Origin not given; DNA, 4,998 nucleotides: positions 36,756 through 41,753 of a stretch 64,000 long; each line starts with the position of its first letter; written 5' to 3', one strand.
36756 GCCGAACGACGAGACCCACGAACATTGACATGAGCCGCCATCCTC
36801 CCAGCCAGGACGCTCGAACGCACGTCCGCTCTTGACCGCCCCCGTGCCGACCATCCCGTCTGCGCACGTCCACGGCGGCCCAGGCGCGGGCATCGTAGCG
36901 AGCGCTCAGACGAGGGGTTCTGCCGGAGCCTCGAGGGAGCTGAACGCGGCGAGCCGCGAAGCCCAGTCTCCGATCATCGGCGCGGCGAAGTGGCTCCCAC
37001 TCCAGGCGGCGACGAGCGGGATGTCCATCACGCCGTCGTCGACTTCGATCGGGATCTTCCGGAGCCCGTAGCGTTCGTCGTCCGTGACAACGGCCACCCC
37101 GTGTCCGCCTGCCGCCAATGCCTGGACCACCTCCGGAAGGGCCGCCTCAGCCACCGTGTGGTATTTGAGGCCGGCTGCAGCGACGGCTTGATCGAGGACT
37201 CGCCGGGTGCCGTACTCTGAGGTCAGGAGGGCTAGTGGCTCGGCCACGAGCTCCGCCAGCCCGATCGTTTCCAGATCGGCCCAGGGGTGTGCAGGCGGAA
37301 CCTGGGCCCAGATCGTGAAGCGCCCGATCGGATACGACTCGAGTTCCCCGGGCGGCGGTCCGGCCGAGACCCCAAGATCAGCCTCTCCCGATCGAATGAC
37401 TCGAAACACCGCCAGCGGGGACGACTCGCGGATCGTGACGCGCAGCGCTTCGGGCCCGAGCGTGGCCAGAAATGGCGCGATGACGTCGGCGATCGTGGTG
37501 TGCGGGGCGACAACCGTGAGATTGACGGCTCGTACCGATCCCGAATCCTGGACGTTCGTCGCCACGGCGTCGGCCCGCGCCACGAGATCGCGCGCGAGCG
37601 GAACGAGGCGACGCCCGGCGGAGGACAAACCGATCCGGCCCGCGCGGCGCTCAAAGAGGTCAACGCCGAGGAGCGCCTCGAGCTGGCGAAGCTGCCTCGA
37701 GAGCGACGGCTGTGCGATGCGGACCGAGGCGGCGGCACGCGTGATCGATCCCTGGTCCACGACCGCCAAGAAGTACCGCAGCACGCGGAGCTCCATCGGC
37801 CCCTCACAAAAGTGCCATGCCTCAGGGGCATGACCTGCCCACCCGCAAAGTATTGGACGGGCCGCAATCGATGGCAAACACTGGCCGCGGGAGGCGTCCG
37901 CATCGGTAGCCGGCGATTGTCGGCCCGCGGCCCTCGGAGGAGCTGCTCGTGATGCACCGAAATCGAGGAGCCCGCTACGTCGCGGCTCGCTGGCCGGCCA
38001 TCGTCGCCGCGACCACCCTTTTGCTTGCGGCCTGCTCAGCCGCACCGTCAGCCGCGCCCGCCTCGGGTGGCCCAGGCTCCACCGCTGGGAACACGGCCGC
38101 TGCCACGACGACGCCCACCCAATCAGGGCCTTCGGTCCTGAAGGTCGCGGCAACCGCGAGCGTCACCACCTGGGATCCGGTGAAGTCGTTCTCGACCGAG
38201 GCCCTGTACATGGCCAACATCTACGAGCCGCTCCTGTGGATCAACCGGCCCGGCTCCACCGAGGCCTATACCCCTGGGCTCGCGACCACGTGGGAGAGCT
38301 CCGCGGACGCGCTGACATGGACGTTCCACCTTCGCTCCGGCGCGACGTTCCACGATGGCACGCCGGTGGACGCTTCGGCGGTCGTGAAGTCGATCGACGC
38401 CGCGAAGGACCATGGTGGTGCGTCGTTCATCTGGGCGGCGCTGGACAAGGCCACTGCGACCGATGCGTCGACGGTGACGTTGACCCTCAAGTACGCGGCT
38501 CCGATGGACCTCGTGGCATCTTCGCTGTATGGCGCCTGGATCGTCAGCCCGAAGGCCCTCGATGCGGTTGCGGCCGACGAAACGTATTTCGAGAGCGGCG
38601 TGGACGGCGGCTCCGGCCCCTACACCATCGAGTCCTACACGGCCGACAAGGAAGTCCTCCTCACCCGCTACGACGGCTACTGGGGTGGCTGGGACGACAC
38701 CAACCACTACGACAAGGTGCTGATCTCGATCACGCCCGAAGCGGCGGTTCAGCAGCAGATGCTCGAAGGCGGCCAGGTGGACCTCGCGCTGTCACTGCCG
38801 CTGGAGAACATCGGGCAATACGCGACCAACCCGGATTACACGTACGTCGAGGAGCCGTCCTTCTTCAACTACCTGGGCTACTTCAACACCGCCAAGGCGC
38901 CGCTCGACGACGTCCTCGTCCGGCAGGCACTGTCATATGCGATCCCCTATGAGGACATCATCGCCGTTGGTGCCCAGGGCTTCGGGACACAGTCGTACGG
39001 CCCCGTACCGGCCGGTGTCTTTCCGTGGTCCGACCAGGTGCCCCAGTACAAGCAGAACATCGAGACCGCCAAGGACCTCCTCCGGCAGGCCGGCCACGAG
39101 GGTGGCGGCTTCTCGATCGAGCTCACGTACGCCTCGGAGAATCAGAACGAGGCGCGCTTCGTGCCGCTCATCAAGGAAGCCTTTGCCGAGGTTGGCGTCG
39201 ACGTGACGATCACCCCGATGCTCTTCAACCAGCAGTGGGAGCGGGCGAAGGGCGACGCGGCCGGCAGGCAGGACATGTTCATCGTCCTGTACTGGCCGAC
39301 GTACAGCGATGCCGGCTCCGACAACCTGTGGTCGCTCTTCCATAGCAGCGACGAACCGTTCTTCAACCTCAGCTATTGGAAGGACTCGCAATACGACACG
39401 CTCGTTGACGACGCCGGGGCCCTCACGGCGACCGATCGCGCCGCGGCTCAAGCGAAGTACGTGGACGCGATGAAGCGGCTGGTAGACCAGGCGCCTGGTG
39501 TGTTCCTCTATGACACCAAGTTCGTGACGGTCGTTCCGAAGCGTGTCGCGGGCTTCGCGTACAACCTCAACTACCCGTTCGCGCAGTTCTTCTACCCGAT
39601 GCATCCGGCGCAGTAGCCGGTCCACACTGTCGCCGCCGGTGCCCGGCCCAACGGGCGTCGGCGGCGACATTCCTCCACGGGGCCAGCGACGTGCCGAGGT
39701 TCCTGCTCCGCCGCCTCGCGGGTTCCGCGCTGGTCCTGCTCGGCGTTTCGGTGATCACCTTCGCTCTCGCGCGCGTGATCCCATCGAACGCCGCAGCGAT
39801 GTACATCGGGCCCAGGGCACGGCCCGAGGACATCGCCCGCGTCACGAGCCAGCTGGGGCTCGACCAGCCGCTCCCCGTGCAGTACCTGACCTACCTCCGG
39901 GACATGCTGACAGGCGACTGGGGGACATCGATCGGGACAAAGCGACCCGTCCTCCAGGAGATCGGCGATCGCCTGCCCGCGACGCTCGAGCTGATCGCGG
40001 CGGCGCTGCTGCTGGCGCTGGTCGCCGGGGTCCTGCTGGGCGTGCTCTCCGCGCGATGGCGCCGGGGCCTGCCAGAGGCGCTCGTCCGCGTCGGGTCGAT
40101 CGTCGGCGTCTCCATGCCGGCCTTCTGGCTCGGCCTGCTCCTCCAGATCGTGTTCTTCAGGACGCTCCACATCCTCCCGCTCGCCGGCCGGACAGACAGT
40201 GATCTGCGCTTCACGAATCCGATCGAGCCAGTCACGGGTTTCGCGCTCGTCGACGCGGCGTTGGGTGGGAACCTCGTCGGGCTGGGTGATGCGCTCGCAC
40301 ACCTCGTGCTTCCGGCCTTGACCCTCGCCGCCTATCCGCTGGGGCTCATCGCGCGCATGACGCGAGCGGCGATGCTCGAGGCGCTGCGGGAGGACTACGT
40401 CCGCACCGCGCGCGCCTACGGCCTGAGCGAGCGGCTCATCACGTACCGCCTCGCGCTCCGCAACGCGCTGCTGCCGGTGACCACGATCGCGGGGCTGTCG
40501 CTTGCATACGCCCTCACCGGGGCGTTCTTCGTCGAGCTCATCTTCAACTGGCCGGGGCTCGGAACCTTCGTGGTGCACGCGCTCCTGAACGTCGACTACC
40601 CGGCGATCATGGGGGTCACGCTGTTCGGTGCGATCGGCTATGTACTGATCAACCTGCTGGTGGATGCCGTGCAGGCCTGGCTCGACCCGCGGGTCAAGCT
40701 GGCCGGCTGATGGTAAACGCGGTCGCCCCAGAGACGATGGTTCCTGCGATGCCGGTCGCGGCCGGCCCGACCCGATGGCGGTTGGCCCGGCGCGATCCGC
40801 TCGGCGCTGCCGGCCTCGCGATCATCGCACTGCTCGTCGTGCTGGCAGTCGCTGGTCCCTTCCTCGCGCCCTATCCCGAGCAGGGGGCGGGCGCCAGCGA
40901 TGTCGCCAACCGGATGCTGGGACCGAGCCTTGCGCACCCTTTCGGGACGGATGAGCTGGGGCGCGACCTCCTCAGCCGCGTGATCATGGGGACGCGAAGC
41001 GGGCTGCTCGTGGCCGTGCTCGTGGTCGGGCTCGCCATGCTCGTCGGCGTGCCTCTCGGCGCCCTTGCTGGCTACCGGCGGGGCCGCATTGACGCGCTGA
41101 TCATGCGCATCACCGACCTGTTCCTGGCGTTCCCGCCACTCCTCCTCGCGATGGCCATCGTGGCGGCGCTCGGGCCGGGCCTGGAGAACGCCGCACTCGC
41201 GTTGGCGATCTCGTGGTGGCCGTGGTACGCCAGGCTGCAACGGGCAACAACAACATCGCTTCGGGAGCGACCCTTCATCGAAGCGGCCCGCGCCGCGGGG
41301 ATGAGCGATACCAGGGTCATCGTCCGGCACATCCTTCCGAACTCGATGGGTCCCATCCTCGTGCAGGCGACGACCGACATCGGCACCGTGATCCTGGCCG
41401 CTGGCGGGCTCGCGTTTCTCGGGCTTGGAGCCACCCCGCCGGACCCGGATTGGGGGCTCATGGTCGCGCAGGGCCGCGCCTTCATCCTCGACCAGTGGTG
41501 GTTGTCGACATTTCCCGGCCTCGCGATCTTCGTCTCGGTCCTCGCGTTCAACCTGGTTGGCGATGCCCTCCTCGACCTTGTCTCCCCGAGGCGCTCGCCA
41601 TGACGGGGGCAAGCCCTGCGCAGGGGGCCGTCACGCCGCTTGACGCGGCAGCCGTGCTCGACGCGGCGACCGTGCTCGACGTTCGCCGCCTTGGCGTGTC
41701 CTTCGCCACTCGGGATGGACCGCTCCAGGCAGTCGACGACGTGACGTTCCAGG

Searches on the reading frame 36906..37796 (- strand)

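Call 35: search_protein_families(library=pfam, proteins=[window:36906-37796:-], max_evalue=0.0001)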
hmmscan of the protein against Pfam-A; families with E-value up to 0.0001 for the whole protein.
window:36906-37796:- (296 aa): 2 families
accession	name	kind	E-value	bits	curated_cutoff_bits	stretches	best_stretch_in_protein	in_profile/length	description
PF03466.25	LysR_substrate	-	1e-21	77.7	28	1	93-275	8-197/209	LysR substrate binding domain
PF00126.33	HTH_1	-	9.2e-20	70.8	26.6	1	3-62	1-60/60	Bacterial regulatory helix-turn-helix protein, lysR family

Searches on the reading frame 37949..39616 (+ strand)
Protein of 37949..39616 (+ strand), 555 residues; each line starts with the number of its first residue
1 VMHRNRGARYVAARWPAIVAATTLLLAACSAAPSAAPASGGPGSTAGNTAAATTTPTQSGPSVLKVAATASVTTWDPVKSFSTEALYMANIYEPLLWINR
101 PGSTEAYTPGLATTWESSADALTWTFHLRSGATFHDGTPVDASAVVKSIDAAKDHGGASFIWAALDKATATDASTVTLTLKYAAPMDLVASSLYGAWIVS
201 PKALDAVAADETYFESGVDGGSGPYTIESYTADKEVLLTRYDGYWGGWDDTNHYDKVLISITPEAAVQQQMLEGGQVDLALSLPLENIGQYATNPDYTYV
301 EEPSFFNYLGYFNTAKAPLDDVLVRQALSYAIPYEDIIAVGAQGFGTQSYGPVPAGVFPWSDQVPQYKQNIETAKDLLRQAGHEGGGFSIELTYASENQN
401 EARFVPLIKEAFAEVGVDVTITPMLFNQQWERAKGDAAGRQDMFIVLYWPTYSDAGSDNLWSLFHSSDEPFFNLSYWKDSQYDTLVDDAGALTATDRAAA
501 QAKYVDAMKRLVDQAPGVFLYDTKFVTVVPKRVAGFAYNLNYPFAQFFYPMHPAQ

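Call 35: search_protein_families(library=pfam, proteins=[window:37949-39616:+], max_evalue=0.0001)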
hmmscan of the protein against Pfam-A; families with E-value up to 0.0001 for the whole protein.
window:37949-39616:+ (555 aa): 1 family
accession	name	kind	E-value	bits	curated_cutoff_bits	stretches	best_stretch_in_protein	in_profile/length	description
PF00496.27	SBP_bac_5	-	2.8e-77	260.8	32.4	1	107-468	2-365/368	Bacterial extracellular solute-binding proteins, family 5 Middle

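Call 36: search_solved_structures(query=window:37949-39613:+, max_evalue=1e-10)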
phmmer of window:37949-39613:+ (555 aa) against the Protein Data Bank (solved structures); distinct sequences matched with E-value up to 1e-10: 53.
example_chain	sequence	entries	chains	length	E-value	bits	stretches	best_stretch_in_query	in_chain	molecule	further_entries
5u4o_A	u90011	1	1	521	4.6e-42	148.2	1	45-490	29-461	ABC transporter substrate-binding protein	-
1dpp_A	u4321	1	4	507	3.1e-38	135.5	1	100-537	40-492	DIPEPTIDE BINDING PROTEIN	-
8z1y_F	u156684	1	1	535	3.5e-38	135.4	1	100-537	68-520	Dipeptide-binding protein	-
8z1z_F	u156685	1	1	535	4.7e-38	135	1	100-537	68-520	Dipeptide-binding protein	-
7kz8_A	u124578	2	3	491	1.1e-37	133.8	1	58-539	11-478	Peptide/nickel transport system substrate-binding protein AapF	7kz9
1dpe_A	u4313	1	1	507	1.1e-37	133.7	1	100-537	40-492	DIPEPTIDE-BINDING PROTEIN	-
3tpa_A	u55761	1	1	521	2.7e-34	122.6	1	102-540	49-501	Heme-binding protein A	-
1uqw_A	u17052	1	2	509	1.2e-32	117.1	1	66-537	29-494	PUTATIVE BINDING PROTEIN YLIB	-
5f1q_A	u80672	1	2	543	2.3e-31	112.9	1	221-537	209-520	Periplasmic dipeptide transport protein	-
3m8u_A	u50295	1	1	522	5e-31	111.8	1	172-536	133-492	Heme-binding protein A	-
6ofq_A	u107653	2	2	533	6.8e-30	108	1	62-522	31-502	Heme-binding protein A / AI-2 binding protein A | Heme-binding protein A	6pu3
6hlx_A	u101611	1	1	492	1e-29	107.4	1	107-537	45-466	AgaA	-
6tfq_A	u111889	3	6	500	2.9e-23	86.2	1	68-467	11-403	ABC transporter substrate-binding protein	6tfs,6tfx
5isu_A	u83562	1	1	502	6.3e-23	85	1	90-516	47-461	Lmo0135 protein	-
8upi_A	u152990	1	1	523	8.9e-22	81.2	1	64-444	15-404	Peptide ABC transporter substrate-binding protein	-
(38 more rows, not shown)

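Call 54: search_solved_structures(query=window:37949-39613:+, max_evalue=1e-36, show_alignments=2)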
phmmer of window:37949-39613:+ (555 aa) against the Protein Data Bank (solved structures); distinct sequences matched with E-value up to 1e-36: 6.
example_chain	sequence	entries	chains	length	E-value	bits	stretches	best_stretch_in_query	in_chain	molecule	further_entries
5u4o_A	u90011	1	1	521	4.6e-42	148.2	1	45-490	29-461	ABC transporter substrate-binding protein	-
1dpp_A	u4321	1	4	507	3.1e-38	135.5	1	100-537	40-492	DIPEPTIDE BINDING PROTEIN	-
8z1y_F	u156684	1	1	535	3.5e-38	135.4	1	100-537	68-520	Dipeptide-binding protein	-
8z1z_F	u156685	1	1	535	4.7e-38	135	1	100-537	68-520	Dipeptide-binding protein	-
7kz8_A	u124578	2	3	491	1.1e-37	133.8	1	58-539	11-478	Peptide/nickel transport system substrate-binding protein AapF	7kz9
1dpe_A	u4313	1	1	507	1.1e-37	133.7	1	100-537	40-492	DIPEPTIDE-BINDING PROTEIN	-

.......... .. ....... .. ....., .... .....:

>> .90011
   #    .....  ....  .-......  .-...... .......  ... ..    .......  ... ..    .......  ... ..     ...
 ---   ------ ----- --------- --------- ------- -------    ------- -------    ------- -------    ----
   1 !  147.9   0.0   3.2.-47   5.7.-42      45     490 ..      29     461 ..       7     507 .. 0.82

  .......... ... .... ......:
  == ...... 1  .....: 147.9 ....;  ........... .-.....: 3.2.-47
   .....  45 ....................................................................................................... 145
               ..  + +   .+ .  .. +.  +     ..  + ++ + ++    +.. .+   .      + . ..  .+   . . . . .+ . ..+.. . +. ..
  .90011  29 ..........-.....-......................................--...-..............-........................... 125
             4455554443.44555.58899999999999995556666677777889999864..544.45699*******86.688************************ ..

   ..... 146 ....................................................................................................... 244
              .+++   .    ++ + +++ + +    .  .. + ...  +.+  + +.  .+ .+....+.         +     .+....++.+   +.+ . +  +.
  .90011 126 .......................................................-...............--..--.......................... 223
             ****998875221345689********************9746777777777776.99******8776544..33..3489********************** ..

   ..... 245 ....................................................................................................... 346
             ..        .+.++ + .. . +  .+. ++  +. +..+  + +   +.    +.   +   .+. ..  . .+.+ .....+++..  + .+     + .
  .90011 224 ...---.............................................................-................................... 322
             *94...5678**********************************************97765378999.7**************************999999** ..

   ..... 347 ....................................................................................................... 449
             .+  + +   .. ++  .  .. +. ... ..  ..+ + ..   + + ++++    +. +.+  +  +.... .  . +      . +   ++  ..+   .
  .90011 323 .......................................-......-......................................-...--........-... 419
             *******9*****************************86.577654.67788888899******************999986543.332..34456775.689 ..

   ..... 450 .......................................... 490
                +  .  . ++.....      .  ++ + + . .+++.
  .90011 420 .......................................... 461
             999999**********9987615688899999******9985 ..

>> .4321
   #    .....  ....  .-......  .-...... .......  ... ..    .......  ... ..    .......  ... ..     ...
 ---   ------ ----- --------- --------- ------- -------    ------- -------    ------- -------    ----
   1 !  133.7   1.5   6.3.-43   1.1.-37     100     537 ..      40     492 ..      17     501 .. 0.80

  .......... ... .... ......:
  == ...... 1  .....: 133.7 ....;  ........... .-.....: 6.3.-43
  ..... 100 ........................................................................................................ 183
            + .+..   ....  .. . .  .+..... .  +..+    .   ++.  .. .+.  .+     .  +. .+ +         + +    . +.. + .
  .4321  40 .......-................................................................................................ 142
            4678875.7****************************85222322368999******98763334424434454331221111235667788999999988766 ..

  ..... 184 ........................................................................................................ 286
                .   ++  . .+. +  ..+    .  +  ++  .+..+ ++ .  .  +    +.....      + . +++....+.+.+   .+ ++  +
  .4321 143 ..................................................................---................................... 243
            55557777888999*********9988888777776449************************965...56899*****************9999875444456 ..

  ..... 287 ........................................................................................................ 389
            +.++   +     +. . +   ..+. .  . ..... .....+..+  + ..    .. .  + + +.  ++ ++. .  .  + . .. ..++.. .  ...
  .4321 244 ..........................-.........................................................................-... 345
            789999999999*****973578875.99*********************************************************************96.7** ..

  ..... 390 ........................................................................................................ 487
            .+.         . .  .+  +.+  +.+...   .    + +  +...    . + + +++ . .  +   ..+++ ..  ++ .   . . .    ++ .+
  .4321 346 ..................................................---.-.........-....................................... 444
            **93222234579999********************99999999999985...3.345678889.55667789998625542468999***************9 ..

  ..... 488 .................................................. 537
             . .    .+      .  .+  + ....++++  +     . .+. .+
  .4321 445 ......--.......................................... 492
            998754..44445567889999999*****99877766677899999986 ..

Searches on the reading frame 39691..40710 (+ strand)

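Call 35: search_protein_families(library=pfam, proteins=[window:39691-40710:+], max_evalue=0.0001)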
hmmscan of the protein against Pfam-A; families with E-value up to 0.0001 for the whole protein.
window:39691-40710:+ (339 aa): 2 families
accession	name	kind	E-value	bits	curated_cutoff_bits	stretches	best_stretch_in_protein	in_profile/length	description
PF00528.27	BPD_transp_1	-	1.5e-41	142.6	26.4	1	113-336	1-183/184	Binding-protein-dependent transport system inner membrane component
PF19300.4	BPD_transp_1_N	-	1.7e-19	70.5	23.8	1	1-101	1-113/114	Binding-prot-dependent transport system membrane comp, N-term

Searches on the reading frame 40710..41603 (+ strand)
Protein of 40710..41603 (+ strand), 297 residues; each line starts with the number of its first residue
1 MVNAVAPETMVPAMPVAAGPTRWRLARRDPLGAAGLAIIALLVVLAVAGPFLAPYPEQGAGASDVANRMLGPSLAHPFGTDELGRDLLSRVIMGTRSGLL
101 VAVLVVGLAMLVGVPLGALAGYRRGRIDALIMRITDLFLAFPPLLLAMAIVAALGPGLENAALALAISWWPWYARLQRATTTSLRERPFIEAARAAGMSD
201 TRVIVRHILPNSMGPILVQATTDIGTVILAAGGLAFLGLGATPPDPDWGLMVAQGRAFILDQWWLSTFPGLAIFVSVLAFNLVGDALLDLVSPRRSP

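Call 35: search_protein_families(library=pfam, proteins=[window:40710-41603:+], max_evalue=0.0001)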
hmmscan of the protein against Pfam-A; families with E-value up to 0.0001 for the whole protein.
window:40710-41603:+ (297 aa): 2 families
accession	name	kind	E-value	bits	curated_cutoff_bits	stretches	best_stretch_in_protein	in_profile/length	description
PF00528.27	BPD_transp_1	-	3.1e-35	122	26.4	1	113-295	1-182/184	Binding-protein-dependent transport system inner membrane component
PF12911.12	OppC_N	-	2.3e-08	34.2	23.9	1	23-65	7-46/53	N-terminal TM domain of oligopeptide transport permease C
